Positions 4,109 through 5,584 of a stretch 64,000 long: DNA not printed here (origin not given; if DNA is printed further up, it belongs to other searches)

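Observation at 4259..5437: DegT-family enzyme with His in place of the PLP-lysine: a ColD/E1-type 3-dehydratase, implying a 3,6-dideoxyhexose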

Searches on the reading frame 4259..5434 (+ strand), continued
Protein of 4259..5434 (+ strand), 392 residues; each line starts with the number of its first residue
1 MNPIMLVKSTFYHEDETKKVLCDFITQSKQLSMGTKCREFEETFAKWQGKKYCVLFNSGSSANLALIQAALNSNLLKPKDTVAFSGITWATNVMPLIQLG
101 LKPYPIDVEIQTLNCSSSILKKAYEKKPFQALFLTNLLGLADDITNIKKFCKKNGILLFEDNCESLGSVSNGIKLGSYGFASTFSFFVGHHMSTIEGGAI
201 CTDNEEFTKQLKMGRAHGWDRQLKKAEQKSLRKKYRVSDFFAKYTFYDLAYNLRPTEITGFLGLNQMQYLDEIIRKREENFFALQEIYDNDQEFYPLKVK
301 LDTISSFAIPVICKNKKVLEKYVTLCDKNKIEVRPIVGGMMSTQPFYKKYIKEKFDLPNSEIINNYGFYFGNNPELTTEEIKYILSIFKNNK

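Call 20: find_encoding_contigs(protein=P0005, flank=10000, max_places=1)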
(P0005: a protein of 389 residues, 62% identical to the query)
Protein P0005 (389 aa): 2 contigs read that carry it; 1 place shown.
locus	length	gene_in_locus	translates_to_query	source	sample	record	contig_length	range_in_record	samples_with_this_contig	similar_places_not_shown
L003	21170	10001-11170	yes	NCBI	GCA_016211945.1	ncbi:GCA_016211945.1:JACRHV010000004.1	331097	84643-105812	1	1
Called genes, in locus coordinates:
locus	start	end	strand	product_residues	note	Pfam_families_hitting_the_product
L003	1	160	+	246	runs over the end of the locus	PF00005:ABC_tran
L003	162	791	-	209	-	-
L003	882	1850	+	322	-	PF00106:adh_short (weak), PF01073:3Beta_HSD, PF01370:Epimerase, PF02719:Polysacc_synt_2, PF04321:RmlD_sub_bind, PF16363:GDP_Man_Dehyd, PF07993:NAD_binding_4 (weak)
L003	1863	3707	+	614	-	PF13522:GATase_6, PF13537:GATase_7, PF00733:Asn_synthase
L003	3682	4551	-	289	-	PF00535:Glycos_transf_2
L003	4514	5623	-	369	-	PF00155:Aminotran_1_2, PF01041:DegT_DnrJ_EryC1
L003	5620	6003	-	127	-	PF24894:Hexapep_GlmU (faint), PF25087:GMPPB_C (faint), PF25084:LbH_EIF2B (weak), PF00132:Hexapep, PF14602:Hexapep_2 (weak)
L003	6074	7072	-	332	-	PF01408:GFO_IDH_MocA, PF02894:GFO_IDH_MocA_C, PF22725:GFO_IDH_MocA_C3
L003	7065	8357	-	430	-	-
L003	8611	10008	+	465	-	PF01943:Polysacc_synt, PF13440:Polysacc_synt_3, PF01554:MatE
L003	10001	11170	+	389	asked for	PF01041:DegT_DnrJ_EryC1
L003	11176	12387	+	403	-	PF13439:Glyco_transf_4, PF00534:Glycos_transf_1, PF13692:Glyco_trans_1_4, PF13524:Glyco_trans_1_2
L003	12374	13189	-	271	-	PF00535:Glycos_transf_2, PF13641:Glyco_tranf_2_3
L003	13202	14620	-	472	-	-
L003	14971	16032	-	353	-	PF13439:Glyco_transf_4 (weak), PF00534:Glycos_transf_1, PF13692:Glyco_trans_1_4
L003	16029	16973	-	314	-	PF04321:RmlD_sub_bind (weak), PF01073:3Beta_HSD (faint), PF01370:Epimerase, PF02719:Polysacc_synt_2 (faint), PF07993:NAD_binding_4 (faint), PF16363:GDP_Man_Dehyd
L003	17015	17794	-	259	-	PF13641:Glyco_tranf_2_3, PF00535:Glycos_transf_2, PF10111:Glyco_tranf_2_2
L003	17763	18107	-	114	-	PF10066:DUF2304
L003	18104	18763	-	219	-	PF00535:Glycos_transf_2, PF13641:Glyco_tranf_2_3 (weak)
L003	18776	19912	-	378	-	PF00155:Aminotran_1_2 (weak), PF01041:DegT_DnrJ_EryC1, PF00266:Aminotran_5, PF01212:Beta_elim_lyase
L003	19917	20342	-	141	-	-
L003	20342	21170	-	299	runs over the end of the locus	PF01073:3Beta_HSD, PF01370:Epimerase, PF02719:Polysacc_synt_2, PF04321:RmlD_sub_bind, PF05368:NmrA (weak), PF07993:NAD_binding_4 (faint), PF13460:NAD_binding_10, PF16363:GDP_Man_Dehyd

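Call 21: find_encoding_contigs(protein=P0043, flank=10000, max_places=1)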
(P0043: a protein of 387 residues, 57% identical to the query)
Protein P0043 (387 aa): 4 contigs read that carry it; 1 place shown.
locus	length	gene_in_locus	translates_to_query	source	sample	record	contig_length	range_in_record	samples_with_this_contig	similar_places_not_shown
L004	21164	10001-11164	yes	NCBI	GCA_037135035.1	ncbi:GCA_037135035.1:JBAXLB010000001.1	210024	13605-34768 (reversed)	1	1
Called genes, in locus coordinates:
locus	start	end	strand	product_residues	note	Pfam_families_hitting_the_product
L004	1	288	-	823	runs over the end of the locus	PF07517:SecA_DEAD, PF01043:SecA_PP_bind, PF21090:P-loop_SecA, PF07516:SecA_SW, PF02810:SEC-C (weak)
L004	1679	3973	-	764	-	PF04932:Wzy_C, PF13428:TPR_14 (faint), PF13432:TPR_16 (faint), PF14559:TPR_19 (faint), PF07719:TPR_2 (faint), PF13181:TPR_8 (faint)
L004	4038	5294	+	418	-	PF13440:Polysacc_synt_3 (weak)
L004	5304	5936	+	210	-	PF16262:DUF4916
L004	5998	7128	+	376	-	PF01370:Epimerase, PF04321:RmlD_sub_bind, PF16363:GDP_Man_Dehyd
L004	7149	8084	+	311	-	PF01073:3Beta_HSD (faint), PF01370:Epimerase, PF02719:Polysacc_synt_2 (faint), PF05368:NmrA (faint), PF16363:GDP_Man_Dehyd, PF13460:NAD_binding_10 (faint)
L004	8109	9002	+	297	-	PF01531:Glyco_transf_11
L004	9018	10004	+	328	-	PF03385:STELLO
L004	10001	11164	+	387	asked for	PF01041:DegT_DnrJ_EryC1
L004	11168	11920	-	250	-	PF13489:Methyltransf_23, PF08241:Methyltransf_11 (weak), PF13649:Methyltransf_25 (weak)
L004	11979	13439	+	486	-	PF03062:MBOAT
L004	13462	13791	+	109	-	PF01648:ACPS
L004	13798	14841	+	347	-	-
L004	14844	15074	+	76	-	PF00550:PP-binding (faint)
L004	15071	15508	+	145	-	PF01575:MaoC_dehydratas, PF13452:FAS1_DH_region (weak)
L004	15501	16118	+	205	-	PF01370:Epimerase, PF04321:RmlD_sub_bind (weak), PF13561:adh_short_C2, PF00106:adh_short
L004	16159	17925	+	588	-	PF13522:GATase_6, PF12481:DUF3700 (weak), PF13537:GATase_7, PF00733:Asn_synthase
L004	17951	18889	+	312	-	PF01073:3Beta_HSD, PF01370:Epimerase, PF02719:Polysacc_synt_2, PF04321:RmlD_sub_bind, PF07993:NAD_binding_4 (faint), PF13460:NAD_binding_10, PF16363:GDP_Man_Dehyd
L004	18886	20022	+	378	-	PF00534:Glycos_transf_1 (weak), PF13692:Glyco_trans_1_4 (weak)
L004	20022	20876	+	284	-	PF00535:Glycos_transf_2, PF10111:Glyco_tranf_2_2, PF13641:Glyco_tranf_2_3 (faint)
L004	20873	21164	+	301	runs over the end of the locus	PF00535:Glycos_transf_2, PF13641:Glyco_tranf_2_3 (weak)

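Call 22: find_encoding_contigs(protein=P0016, flank=10000, max_places=1)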
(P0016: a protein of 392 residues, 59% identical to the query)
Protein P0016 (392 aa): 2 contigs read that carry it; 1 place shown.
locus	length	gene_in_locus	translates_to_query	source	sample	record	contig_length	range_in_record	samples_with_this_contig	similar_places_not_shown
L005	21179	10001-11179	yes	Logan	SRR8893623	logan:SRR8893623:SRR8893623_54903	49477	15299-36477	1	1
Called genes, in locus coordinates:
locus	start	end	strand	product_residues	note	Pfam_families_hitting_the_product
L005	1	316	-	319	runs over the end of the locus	PF00535:Glycos_transf_2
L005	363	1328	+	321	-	PF01073:3Beta_HSD, PF01370:Epimerase, PF02719:Polysacc_synt_2, PF04321:RmlD_sub_bind, PF13460:NAD_binding_10 (weak), PF16363:GDP_Man_Dehyd, PF07993:NAD_binding_4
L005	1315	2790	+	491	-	PF13231:PMT_2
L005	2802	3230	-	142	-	-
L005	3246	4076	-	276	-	PF00535:Glycos_transf_2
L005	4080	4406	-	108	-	-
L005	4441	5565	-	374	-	PF00155:Aminotran_1_2 (weak), PF01041:DegT_DnrJ_EryC1, PF01212:Beta_elim_lyase (faint), PF01053:Cys_Met_Meta_PP (weak)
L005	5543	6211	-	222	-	PF25084:LbH_EIF2B (faint), PF25087:GMPPB_C (faint), PF00132:Hexapep, PF14602:Hexapep_2 (weak)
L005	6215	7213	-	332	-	PF01408:GFO_IDH_MocA, PF02894:GFO_IDH_MocA_C, PF22725:GFO_IDH_MocA_C3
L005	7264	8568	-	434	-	PF00534:Glycos_transf_1, PF13692:Glyco_trans_1_4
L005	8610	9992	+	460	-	PF01943:Polysacc_synt, PF13440:Polysacc_synt_3, PF03023:MurJ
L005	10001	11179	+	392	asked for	PF01041:DegT_DnrJ_EryC1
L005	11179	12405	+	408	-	PF13439:Glyco_transf_4 (weak), PF00534:Glycos_transf_1, PF13692:Glyco_trans_1_4, PF13524:Glyco_trans_1_2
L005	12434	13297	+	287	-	-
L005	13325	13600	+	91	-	-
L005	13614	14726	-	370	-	PF00534:Glycos_transf_1, PF13692:Glyco_trans_1_4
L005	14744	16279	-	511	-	-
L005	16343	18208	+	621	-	PF13522:GATase_6, PF13537:GATase_7, PF12481:DUF3700 (weak), PF00733:Asn_synthase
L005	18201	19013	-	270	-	PF00535:Glycos_transf_2, PF10111:Glyco_tranf_2_2, PF13641:Glyco_tranf_2_3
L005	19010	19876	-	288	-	PF01209:Ubie_methyltran, PF13489:Methyltransf_23, PF07021:MetW, PF13649:Methyltransf_25, PF13847:Methyltransf_31, PF08241:Methyltransf_11, PF08242:Methyltransf_12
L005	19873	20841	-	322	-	PF13641:Glyco_tranf_2_3, PF00535:Glycos_transf_2, PF13506:Glyco_transf_21 (weak), PF13632:Glyco_trans_2_3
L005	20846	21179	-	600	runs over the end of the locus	PF13231:PMT_2 (weak)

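Call 30: find_related_loci(query=window:4259-5434:+, collection=genome_contigs, flank=10000)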
Query window:4259-5434:+ (392 aa) in genome_contigs; peptide patterns used: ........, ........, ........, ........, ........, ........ (x = any residue, [..] = any of these).
138 stretches matched a pattern; 3 encode a relative of the query (tblastn E <= 1e-3); 3 distinct loci.
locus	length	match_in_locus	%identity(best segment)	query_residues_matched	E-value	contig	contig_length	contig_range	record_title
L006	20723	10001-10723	28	33-290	3e-20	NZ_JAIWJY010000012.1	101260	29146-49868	Tenacibaculum larymnensis strain LAR25 LAR_25_contig_12, whole genome shotgun sequence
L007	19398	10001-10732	27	25-279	8e-25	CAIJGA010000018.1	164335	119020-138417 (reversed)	MAG: uncultured Chlorobiaceae bacterium isolate F4_bin-342 genome assembly, contig: bin-342:18/34, whole genome shotgun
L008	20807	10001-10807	26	34-307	1e-14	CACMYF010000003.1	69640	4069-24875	MAG: uncultured Pelagibacteraceae bacterium isolate AG-919-P07 genome assembly, contig: AG-919-P07_NODE_3, whole genome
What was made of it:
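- Tried and rejected: (1) The genome_contigs scan with the single protein returned only three distant (26-28%) DegT hits in unrelated bacteria, and it used up the one allowed scan (call 30).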

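Call 34: search_protein_representatives(protein=window:4259-5434:+)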
Query: 392 residues. Proteins with E-value up to 0.001 (for the whole library): 22287; up to 1e-10: 6409; up to 1e-30: 658. The best 150 are listed.
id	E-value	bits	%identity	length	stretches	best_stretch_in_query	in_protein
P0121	3.3e-137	474.0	56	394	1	4-390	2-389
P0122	7.0e-136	469.7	56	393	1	4-391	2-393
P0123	3.7e-130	450.9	55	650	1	4-389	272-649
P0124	2.8e-113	395.3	56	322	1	72-388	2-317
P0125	7.7e-110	384.0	46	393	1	4-385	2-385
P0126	1.0e-109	383.6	46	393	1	4-382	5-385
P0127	2.5e-109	382.3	53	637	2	141-385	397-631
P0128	1.1e-106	373.6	46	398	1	4-383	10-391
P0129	1.0e-103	363.8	45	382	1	3-383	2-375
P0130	9.6e-103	360.6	49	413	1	4-385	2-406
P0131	3.3e-102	358.9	43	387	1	6-385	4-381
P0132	2.1e-101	356.2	59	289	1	4-275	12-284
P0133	5.4e-100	351.6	56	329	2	4-187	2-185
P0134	5.9e-96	338.3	44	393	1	5-389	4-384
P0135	1.4e-95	337.1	44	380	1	5-382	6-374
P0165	1.7e-70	254.5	39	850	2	20-201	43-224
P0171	2.0e-67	244.4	38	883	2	191-390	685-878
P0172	2.3e-67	244.2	39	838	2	27-194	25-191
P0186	5.4e-63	229.8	35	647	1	18-386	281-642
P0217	5.1e-58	213.4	35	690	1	9-388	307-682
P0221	8.8e-58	212.7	34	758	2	6-373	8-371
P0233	2.0e-56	208.2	36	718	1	12-388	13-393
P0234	2.0e-56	208.2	39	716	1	27-384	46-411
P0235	4.1e-56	207.2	36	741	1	26-386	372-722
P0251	2.2e-54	201.4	36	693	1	27-390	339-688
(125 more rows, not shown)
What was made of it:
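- On ColD-type (Fe-S-free) sugar 3-dehydratase: More than 150 50%-identity clusters lie closer to the query than ColD does (call 34).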

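Call 35: search_solved_structures(query=window:4259-5434:+, max_evalue=1e-28, show_alignments=5)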
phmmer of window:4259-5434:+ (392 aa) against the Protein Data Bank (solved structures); distinct sequences matched with E-value up to 1e-28: 7.
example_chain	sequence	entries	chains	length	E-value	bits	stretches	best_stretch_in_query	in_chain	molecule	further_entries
2gms_A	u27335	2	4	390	4.8e-54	187.1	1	22-389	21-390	Putative pyridoxamine 5-phosphate-dependent dehydrase, Wbdk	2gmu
3b8x_A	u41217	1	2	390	5.5e-53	183.7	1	22-389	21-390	Pyridoxamine 5-phosphate-dependent dehydrase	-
2r0t_A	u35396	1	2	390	1.1e-52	182.7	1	22-389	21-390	Pyridoxamine 5-phosphate-dependent dehydrase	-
3gr9_A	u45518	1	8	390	1.2e-52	182.6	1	22-389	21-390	ColD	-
3bcx_A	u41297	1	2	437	6.5e-43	150.5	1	34-389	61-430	CDP-6-deoxy-L-threo-D-glycero-4-hexulose-3-dehydrase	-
3bb8_A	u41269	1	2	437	1.2e-41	146.4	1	34-389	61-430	CDP-4-keto-6-deoxy-D-glucose-3-dehydrase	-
9wvy_A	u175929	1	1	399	3.5e-30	108.6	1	12-346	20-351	Putative NDP-4-keto-6-deoxyglucose-3-dehydratase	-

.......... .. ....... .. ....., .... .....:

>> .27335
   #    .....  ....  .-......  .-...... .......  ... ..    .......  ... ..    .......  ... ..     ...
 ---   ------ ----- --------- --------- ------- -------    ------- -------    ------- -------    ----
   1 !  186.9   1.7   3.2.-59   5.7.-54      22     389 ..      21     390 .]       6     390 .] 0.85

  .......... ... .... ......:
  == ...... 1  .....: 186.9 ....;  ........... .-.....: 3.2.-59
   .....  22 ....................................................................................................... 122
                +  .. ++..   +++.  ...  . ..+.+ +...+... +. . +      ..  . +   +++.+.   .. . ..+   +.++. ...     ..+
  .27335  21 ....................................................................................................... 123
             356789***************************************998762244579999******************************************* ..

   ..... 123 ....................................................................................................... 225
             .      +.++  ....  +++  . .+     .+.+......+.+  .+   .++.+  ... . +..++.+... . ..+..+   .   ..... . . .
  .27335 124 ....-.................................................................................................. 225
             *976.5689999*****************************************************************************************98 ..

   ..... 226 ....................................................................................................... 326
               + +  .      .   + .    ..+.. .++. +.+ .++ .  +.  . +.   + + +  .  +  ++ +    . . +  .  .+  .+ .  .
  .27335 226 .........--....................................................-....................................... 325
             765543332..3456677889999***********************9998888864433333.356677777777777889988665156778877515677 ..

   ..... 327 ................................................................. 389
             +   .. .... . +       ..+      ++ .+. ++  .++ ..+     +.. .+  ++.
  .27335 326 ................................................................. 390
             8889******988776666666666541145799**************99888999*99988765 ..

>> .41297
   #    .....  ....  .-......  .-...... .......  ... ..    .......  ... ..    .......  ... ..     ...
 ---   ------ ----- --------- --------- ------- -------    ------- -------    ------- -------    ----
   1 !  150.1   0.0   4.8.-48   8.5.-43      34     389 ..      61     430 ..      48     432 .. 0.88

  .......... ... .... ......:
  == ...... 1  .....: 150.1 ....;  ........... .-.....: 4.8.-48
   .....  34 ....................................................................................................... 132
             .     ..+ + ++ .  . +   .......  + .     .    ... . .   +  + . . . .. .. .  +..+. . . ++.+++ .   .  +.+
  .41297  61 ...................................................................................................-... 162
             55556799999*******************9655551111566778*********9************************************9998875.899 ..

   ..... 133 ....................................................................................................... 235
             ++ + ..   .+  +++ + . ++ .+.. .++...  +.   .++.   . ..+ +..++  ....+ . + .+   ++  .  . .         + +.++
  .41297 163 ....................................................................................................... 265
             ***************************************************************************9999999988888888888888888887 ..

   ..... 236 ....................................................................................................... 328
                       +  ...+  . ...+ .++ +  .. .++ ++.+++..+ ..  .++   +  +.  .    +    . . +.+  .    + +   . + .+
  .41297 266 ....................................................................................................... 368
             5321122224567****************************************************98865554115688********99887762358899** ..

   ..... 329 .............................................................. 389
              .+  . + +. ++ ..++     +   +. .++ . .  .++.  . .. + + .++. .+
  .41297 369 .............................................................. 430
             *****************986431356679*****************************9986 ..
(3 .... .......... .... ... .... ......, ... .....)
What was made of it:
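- Checked: E1 'AHH' (His220) aligns the same way (call 35).
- The HH pair is shared with E1 (call 35).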
